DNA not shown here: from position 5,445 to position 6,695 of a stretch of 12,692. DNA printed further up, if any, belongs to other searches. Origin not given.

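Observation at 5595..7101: AT-rich three-gene membrane-associated cassette in the rexAB slot downstream of cI: candidate undescribed defence/abortive-infection system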

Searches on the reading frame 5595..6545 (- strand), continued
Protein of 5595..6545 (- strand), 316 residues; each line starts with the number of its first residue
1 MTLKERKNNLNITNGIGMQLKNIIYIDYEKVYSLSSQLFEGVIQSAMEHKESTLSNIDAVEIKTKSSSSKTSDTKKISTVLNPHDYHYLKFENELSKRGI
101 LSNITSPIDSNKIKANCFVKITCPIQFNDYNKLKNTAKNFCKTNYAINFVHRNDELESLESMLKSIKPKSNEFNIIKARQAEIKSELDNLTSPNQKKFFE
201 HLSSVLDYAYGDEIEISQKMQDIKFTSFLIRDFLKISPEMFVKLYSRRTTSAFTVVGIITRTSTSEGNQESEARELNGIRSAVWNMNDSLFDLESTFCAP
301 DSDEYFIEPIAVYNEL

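Call 49: fold_search(model_id=the predicted structure, library=pdb)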
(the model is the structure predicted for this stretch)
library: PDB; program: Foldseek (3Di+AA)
matches with E <= 10: 314; with E <= 0.001: 0
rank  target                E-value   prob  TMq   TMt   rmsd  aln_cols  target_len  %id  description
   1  4dci_A                4.4e-01  0.47  0.21  0.38   8.9       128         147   12  Crystal structure of unknown funciton protein from Synechococcus sp. WH 8102 (released 2012-02-01)
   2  4dci_D                5.0e-01  0.20  0.16  0.28   9.5       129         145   14  Crystal structure of unknown funciton protein from Synechococcus sp. WH 8102 (released 2012-02-01)
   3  9gjw_2                5.3e-01  0.15  0.16  0.09   7.9       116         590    9  OCCM maturation intermediate stalled with an Arginine Finger mutation in Mcm2 (released 2025-03-05)
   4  5ofa_A                6.7e-01  0.13  0.17  0.11  12.2       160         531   11  Crystal structure of human MORC2 (residues 1-603) with spinal muscular atrophy mutation T424R (released 2018-02-14)
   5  4gn3_N                7.5e-01  0.30  0.15  0.38   5.9       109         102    9  OBody AM1L10 bound to hen egg-white lysozyme (released 2013-08-21)
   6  4dci_B                8.0e-01  0.14  0.16  0.27   9.8       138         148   14  Crystal structure of unknown funciton protein from Synechococcus sp. WH 8102 (released 2012-02-01)
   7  5of9_A                8.4e-01  0.16  0.18  0.11  11.8       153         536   12  Crystal structure of human MORC2 (residues 1-603) (released 2018-02-14)
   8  7bdv_D                9.0e-01  0.04  0.07  0.07  14.9       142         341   11  Structure of Can2 from Sulfobacillus thermosulfidooxidans in complex with cyclic tetra-adenylate (cA4) (released 2021-03-03)
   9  4glv_B                9.5e-01  0.23  0.16  0.38   7.1       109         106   11  OBody AM3L09 bound to hen egg-white lysozyme (released 2013-08-21)
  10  2bq0_B                1.1e+00  0.57  0.16  0.20  10.5       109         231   12  14-3-3 Protein Beta (Human) (released 2005-05-06)
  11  4gn3_F                1.1e+00  0.23  0.15  0.37   5.6       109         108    9  OBody AM1L10 bound to hen egg-white lysozyme (released 2013-08-21)
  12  5ofa_B                1.1e+00  0.18  0.17  0.11  10.2       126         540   12  Crystal structure of human MORC2 (residues 1-603) with spinal muscular atrophy mutation T424R (released 2018-02-14)
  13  5ofb_B                1.2e+00  0.13  0.15  0.10  10.7       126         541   12  Crystal structure of human MORC2 (residues 1-603) with spinal muscular atrophy mutation S87L (released 2018-02-14)
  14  4glv_H                1.3e+00  0.20  0.16  0.38   7.1       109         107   11  OBody AM3L09 bound to hen egg-white lysozyme (released 2013-08-21)
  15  7kc0_B                1.3e+00  0.14  0.17  0.12  12.8       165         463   12  Structure of the Saccharomyces cerevisiae replicative polymerase delta in complex with a primer/template and the PCNA  (released 2020-12-02)
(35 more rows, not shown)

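Call 52: search_protein_representatives(alignment_id=A2)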
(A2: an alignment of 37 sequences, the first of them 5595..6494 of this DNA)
Query: 37 sequences, 301 profile positions. Proteins with E-value up to 0.001 (for the whole library): 919; up to 1e-10: 558; up to 1e-30: 228. The best 150 are listed.
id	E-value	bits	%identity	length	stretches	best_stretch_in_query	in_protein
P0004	1.1e-127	441.9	-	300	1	1-301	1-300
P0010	3.4e-120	417.2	-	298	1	1-301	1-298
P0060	5.5e-86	304.9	-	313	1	2-301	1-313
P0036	3.1e-84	299.2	-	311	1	2-301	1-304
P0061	3.0e-83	296.0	-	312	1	2-301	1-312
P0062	3.4e-82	292.5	-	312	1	2-301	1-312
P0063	8.1e-82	291.2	-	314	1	2-301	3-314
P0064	2.6e-81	289.6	-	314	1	2-301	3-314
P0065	3.0e-80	286.1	-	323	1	1-301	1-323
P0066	1.7e-79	283.6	-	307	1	2-301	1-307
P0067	1.9e-79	283.5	-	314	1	2-301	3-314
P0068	3.3e-78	279.4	-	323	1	2-301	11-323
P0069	4.5e-78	279.0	-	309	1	2-301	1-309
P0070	6.4e-78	278.5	-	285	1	2-301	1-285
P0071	4.1e-76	272.5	-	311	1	2-299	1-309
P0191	3.5e-53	197.2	-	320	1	3-300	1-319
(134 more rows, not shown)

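Call 54: search_protein_families(library=padloc, alignment_id=A4, max_evalue=0.01)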
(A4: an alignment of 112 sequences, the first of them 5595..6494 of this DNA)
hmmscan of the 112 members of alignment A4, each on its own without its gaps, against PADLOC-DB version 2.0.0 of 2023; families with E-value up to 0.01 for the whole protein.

A. member 1, window:5595-6494:- (299 aa): 1 family
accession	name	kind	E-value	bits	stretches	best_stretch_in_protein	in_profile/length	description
PDLC02232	AbiEi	-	0.0067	14.3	0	47-88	61-102/177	AbiEi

B. families by the number of members that match (of 112 scanned): 8 families
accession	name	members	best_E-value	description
PDLC04836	PDC-S04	1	1.7e-05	-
PDLC03526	REase_II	1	0.00075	Type II restriction enzyme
PDLC04943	PDC-S17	1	0.00089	-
PDLC02373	dCTPase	1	0.0024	-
PDLC00508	JetC1|JetC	1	0.0044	DUF3584 domain; MukB-like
PDLC03135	Specificity_I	1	0.0056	Type I specificity subunit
PDLC02232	AbiEi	1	0.0067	AbiEi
PDLC01339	Csm3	1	0.0096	"CAS-III-A,CAS-III-D; effector_G7"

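Call 56: find_related_loci(query=A4, collection=viral_contigs, flank=5000)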
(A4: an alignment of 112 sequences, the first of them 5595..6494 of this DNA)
Query A4 (299 aa) in viral_contigs; peptide patterns used: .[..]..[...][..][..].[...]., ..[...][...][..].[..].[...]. (x = any residue, [..] = any of these).
99 stretches matched a pattern; 54 encode a relative of the query (tblastn E <= 1e-3); 52 distinct loci.
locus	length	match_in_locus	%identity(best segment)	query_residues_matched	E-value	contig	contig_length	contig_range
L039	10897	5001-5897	95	1-299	0e+0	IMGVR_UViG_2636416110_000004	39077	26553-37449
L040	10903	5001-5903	56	1-299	2e-112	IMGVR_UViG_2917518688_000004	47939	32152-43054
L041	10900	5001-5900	57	1-299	4e-109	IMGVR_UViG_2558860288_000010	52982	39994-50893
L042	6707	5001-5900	57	1-299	3e-109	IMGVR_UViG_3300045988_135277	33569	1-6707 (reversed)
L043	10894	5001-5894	56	1-299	3e-107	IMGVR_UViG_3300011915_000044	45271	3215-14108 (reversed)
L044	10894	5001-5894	56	1-299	5e-106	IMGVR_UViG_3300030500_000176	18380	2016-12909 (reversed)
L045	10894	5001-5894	56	1-299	5e-99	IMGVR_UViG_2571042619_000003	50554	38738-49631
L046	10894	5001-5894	56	1-299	2e-98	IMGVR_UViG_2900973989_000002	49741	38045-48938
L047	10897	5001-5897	100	1-299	0e+0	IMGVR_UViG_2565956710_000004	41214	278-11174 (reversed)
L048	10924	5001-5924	31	3-299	5e-36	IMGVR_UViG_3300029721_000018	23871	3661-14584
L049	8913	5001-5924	31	3-299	5e-36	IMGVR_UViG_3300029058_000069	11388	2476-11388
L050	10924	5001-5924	31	3-299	5e-36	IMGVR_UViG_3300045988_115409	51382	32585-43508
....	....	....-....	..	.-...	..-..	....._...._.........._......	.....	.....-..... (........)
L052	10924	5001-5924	31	3-299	5e-36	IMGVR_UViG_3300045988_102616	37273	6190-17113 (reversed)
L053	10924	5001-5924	31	3-299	5e-36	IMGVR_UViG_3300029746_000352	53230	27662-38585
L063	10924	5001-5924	29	3-299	2e-29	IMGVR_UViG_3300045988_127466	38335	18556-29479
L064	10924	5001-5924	29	3-299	2e-29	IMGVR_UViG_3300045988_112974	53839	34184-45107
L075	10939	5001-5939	28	3-296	2e-25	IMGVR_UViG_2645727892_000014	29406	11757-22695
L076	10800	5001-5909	28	3-299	8e-25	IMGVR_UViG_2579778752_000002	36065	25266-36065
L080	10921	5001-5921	28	3-296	2e-31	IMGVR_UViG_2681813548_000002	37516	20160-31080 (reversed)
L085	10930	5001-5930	29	3-299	1e-21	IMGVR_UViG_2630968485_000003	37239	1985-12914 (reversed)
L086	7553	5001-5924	29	3-299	2e-19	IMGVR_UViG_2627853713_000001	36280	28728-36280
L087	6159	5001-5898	26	1-299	1e-22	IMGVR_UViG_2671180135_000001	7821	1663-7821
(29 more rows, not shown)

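Call 60: search_protein_families(library=pfam, alignment_id=A5, max_evalue=0.001)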
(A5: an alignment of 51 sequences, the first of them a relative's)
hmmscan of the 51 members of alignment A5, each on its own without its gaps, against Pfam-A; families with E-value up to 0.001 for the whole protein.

A. member 1, L039:3617-4342:+ (242 aa): 3 families
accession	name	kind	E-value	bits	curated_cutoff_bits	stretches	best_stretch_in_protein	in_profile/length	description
PF00717.28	Peptidase_S24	-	1.5e-18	67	23.3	1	108-231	5-116/116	Peptidase S24-like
PF01381.28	HTH_3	-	1.5e-06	28.6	23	1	25-75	4-55/55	Helix-turn-helix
PF13560.12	HTH_31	-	3.1e-05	24.6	27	1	18-70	2-56/64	Helix-turn-helix domain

B. families by the number of members that match (of 51 scanned): 13 families
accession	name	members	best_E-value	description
PF01381.28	HTH_3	9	5.4e-13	Helix-turn-helix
PF16452.10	Phage_CI_C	8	8.1e-38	Bacteriophage CI repressor C-terminal domain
PF07022.19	Phage_CI_repr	8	3.3e-30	Bacteriophage CI repressor helix-turn-helix domain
PF00717.28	Peptidase_S24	5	8e-23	Peptidase S24-like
PF13560.12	HTH_31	4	2.1e-10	Helix-turn-helix domain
PF12844.13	HTH_19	2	6.4e-07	Helix-turn-helix domain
PF13744.12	HTH_37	2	0.0003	Helix-turn-helix domain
PF10145.14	PhageMin_Tail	1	9e-37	Phage-related minor tail protein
PF01343.23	Peptidase_S49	1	1.2e-28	Peptidase family S49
PF05707.18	Zot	1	8.2e-17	Zonular occludens toxin (Zot)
PF13643.11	DUF4145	1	1.3e-08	Domain of unknown function (DUF4145)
PF25145.1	NfeD1b_N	1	1.6e-06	NfeD1b, N-terminal domain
PF13280.12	WYL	1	0.00011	WYL domain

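Call 64: search_dna_similar(query=window:5595-6494:-, collection=plasmids, mode=protein, max_evalue=0.1, max_rows=25)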
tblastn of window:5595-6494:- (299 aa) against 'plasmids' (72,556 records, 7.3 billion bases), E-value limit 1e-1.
No match.

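Call 65: find_homologous_proteins(query=A4, max_evalue=0.001)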
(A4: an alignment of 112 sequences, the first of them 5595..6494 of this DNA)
Query A4 (112 sequences) (299 aa, profile of the alignment): 135 proteins with E <= 0.001 among 5936 candidates; the best 120 are listed.
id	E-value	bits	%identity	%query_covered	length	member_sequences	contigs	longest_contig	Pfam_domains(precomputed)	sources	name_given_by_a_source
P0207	2.0e-119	417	32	99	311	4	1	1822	PF19952.6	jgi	-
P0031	4.7e-118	412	30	99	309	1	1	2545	PF19952.6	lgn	-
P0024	8.4e-118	411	31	99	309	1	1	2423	PF19952.6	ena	-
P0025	9.6e-118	411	30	99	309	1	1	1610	PF19952.6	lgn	-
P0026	1.2e-117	411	30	99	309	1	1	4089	PF19952.6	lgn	-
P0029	3.2e-117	409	31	99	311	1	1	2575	PF19952.6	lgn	-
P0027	3.3e-117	409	31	99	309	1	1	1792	PF19952.6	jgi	jgi:hypothetical protein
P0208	4.1e-117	409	31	99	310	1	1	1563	PF19952.6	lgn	-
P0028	4.8e-117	409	30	99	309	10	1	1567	PF19952.6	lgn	-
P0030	6.6e-116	405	30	99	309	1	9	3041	PF19952.6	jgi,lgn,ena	-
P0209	1.1e-115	404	29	100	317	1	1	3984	PF19952.6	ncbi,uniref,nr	ncbi:hypothetical protein M3P05_20150 [Sansalvadorimonas sp. 2012CJ34-2]|uniref:Uncharacterized prot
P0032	2.2e-115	403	29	99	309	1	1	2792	PF19952.6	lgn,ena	-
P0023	4.3e-115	402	32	99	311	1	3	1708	PF19952.6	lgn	-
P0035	5.0e-115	402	28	99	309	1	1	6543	PF19952.6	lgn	-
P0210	1.2e-114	401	33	100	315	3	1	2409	PF19952.6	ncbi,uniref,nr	ncbi:hypothetical protein [Halomonas sp. NO4]|uniref:DUF6414 family protein n=1 Tax=Halomonas sp. NO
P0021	2.3e-114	400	32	99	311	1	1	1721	PF19952.6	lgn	-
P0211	3.3e-114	400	33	100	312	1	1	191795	PF19952.6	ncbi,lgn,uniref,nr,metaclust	ncbi:DUF6414 family protein [Oceanospirillum beijerinckii]|uniref:DUF6414 family protein n=1 Tax=Oce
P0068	4.2e-114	399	28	100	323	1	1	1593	PF19952.6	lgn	-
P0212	8.4e-114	398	29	100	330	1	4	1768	PF19952.6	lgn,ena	-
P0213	9.4e-114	398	32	99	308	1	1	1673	PF19952.6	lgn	-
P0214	9.9e-114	398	28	100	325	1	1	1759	PF19952.6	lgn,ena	-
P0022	1.3e-113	398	32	99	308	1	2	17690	PF19952.6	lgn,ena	-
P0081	1.5e-113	397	28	100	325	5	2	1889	PF19952.6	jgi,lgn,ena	-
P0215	1.7e-113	397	27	99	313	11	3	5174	PF19952.6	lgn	-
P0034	2.7e-113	397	29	99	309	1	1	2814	PF19952.6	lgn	-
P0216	3.2e-113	396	30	99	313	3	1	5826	PF19952.6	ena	-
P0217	3.3e-113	396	28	99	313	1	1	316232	PF19952.6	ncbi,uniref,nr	ncbi:hypothetical protein Q4551_02795 [Oceanobacter sp. 5_MG-2023]|uniref:DUF6414 family protein n=1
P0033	4.8e-113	396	29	99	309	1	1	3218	PF19952.6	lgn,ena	-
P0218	7.7e-113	395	27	99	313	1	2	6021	PF19952.6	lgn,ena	-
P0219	1.0e-112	395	29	99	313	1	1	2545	PF19952.6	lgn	-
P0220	1.7e-112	394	27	99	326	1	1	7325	PF19952.6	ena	-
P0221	2.5e-112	393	28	100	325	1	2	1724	PF19952.6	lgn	-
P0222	2.6e-112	393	27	99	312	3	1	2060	PF19952.6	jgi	-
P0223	3.5e-112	393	33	100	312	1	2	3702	PF19952.6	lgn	-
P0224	4.8e-112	392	27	99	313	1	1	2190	PF19952.6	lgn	-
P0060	5.5e-112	392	30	99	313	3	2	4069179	PF19952.6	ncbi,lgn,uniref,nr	ncbi:DUF6414 family protein [Vreelandella alkaliphila]|uniref:Uncharacterized protein n=1 Tax=Vreela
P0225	1.2e-111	391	31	99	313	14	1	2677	PF19952.6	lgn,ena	-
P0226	3.0e-111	390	30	99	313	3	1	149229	PF19952.6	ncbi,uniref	ncbi:DUF6414 family protein [Pseudomonas abyssi]|uniref:DUF6414 family protein n=1 Tax=Pseudomonas a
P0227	4.7e-111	389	28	100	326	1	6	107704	PF19952.6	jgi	jgi:hypothetical protein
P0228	7.0e-111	389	27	99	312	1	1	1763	PF19952.6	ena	-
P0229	7.0e-111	389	31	99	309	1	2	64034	PF19952.6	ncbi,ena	-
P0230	1.3e-110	388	30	99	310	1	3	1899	PF19952.6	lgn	-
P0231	1.6e-110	387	31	99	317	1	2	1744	PF19952.6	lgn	-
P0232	2.1e-110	387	30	99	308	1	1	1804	PF19952.6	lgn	-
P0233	2.2e-110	387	32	99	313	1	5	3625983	PF19952.6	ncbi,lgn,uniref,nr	ncbi:DUF6414 family protein [Vibrio porteresiae]|uniref:Uncharacterized protein n=1 Tax=Vibrio porte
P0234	2.4e-110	387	30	99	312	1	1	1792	PF19952.6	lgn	-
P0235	3.1e-110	386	29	100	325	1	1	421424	PF19952.6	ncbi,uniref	ncbi:DUF6414 family protein [Pontibacter populi]|uniref:Uncharacterized protein n=1 Tax=Pontibacter 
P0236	3.9e-110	386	28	99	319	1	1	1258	PF19952.6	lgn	-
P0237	9.2e-110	385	28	99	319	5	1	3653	PF19952.6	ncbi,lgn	-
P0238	1.1e-109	385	30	99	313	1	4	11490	PF19952.6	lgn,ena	-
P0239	1.2e-109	385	31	99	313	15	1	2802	PF19952.6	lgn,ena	-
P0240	1.3e-109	384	30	99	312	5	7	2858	PF19952.6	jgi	jgi:hypothetical protein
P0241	1.4e-109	384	29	99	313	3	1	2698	PF19952.6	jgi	jgi:hypothetical protein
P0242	5.7e-109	382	30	99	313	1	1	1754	PF19952.6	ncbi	-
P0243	1.2e-108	381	30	99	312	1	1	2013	PF19952.6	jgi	jgi:hypothetical protein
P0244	4.7e-107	376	30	99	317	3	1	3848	PF19952.6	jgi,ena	jgi:hypothetical protein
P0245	1.3e-106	375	31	99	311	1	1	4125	PF19952.6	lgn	-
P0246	9.2e-106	372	31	100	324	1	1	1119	PF19952.6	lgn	-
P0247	2.2e-105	371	29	100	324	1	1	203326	PF19952.6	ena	-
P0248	6.8e-104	366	26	96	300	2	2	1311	PF19952.6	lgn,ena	-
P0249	1.2e-103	365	30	99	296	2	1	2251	PF19952.6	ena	-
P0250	1.6e-102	361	30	99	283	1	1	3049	PF19952.6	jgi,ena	-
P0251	2.7e-102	360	30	99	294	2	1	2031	PF19952.6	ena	-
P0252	3.4e-102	360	30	99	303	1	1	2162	PF19952.6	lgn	-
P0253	3.7e-102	360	31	99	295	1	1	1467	PF19952.6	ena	-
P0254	7.4e-102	359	30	99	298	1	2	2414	PF19952.6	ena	-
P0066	7.6e-102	359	29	99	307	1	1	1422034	PF19952.6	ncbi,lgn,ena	-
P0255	9.1e-102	359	29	99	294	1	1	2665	PF19952.6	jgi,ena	-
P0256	1.2e-101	358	29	99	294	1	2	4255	PF19952.6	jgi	jgi:hypothetical protein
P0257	1.1e-100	355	32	99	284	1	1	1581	PF19952.6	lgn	-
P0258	1.7e-100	355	28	96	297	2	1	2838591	PF19952.6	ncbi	-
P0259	9.5e-100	352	24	98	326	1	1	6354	PF19952.6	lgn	-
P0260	1.2e-99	352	30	99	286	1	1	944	PF19952.6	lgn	-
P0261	1.3e-99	352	29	99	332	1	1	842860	PF19952.6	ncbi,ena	-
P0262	3.4e-99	350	26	96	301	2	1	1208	PF19952.6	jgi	jgi:hypothetical protein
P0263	8.5e-99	349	27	99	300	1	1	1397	PF19952.6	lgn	-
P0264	1.4e-97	345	28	99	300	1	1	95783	PF19952.6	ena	-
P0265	1.8e-96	341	25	98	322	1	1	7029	PF19952.6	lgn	-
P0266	2.3e-96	341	26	98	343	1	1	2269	PF19952.6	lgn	-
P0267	2.5e-96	341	29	99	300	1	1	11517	PF19952.6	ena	-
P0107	3.8e-96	340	22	98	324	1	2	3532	PF19952.6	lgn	-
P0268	5.2e-96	340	29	99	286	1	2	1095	PF19952.6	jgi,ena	-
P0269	1.7e-95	338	27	99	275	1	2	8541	PF19952.6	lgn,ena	-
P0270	1.5e-93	332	30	99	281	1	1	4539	PF19952.6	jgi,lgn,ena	-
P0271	2.6e-89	318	30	99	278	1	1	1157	PF19952.6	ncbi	-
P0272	2.7e-89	318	29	99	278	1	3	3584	PF19952.6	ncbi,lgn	-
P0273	4.1e-89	317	24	99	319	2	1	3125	PF19952.6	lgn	-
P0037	5.9e-87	310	27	99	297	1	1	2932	PF19952.6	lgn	-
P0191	1.4e-86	309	23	99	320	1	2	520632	PF19952.6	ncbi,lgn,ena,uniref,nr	ncbi:hypothetical protein [Pseudomonas sp. NPDC087614]|uniref:DUF6414 family protein n=1 Tax=Pseudom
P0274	3.2e-85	304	27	99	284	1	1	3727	PF19952.6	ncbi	-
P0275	2.4e-84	301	26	99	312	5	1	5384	PF19952.6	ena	-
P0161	3.2e-84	301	27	99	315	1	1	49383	PF19952.6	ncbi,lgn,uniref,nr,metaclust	ncbi:DUF6414 family protein [Oceanospirillum maris]|uniref:DUF6414 family protein n=1 Tax=Oceanospir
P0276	2.1e-83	298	24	99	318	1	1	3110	PF19952.6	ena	-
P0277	2.4e-83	298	29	99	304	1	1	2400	PF19952.6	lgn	-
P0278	5.8e-83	297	30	99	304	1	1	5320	PF19952.6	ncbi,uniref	ncbi:hypothetical protein [Flavobacterium beibuense]|uniref:DUF6414 family protein n=1 Tax=Flavobact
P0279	5.8e-83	297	28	99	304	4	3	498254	PF19952.6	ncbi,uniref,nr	ncbi:DUF6414 family protein [Vibrio parahaemolyticus]|uniref:DUF6414 family protein n=1 Tax=Vibrio p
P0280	7.6e-82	293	29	99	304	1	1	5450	PF19952.6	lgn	-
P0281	1.4e-81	292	29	99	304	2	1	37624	PF19952.6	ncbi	-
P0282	1.4e-81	292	30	99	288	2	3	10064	PF19952.6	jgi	-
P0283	2.6e-81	292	30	99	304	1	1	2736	PF19952.6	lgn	-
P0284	5.0e-81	291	27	99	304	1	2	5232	PF19952.6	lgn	-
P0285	1.1e-79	286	29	99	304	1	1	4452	PF19952.6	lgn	-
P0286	1.1e-79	286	28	99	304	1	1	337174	PF19952.6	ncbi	ncbi:hypothetical protein AB6D70_00725 [Vibrio splendidus]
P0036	1.3e-79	286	27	99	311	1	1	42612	PF19952.6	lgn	-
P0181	1.4e-79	286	24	100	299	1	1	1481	PF19952.6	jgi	jgi:hypothetical protein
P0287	1.8e-79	285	29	99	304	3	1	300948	PF19952.6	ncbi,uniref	ncbi:hypothetical protein L4C37_05900 [Vibrio kagoshimensis]|uniref:DUF6414 family protein n=1 Tax=V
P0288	2.8e-78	282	24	99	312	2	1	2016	PF19952.6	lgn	-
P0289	7.7e-78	280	30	99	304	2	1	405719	PF19952.6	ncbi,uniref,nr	ncbi:hypothetical protein [Vibrio sp. 99-70-13A1]|uniref:DUF6414 family protein n=1 Tax=Vibrio sp. 9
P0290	8.3e-73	264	28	99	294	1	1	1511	PF19952.6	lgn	-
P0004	6.0e-69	251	56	100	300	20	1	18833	PF19952.6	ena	-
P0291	1.0e-68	250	29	64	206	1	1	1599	PF19952.6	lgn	-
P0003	2.9e-68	249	56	100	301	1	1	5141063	PF19952.6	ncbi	ncbi:UNVERIFIED_ORG: hypothetical protein J2Y78_003805 [Buttiauxella agrestis ATCC 33320]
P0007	1.7e-67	246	53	100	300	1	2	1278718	PF19952.6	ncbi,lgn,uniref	ncbi:hypothetical protein ACLEYI_13500 [Enterobacter ludwigii]|uniref:DUF6414 family protein n=1 Tax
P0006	3.4e-67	245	55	100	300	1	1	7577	PF19952.6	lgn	-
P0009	7.6e-67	244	56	100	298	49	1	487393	PF19952.6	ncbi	-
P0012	1.5e-66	243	56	100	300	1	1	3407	PF19952.6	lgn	-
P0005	1.5e-66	243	56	100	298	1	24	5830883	PF19952.6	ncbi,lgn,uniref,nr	ncbi:DUF6414 family protein [Klebsiella pasteurii]|uniref:DUF6414 family protein n=1 Tax=Klebsiella 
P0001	2.0e-66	243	100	100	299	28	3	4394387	PF19952.6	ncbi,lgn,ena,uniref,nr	ncbi:hypothetical protein AC26_4393 [Escherichia coli 1-176-05_S3_C2]|uniref:DUF6414 family protein 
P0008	8.9e-66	240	56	100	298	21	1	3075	PF19952.6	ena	-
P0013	1.4e-65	240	46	100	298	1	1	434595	PF19952.6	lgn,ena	-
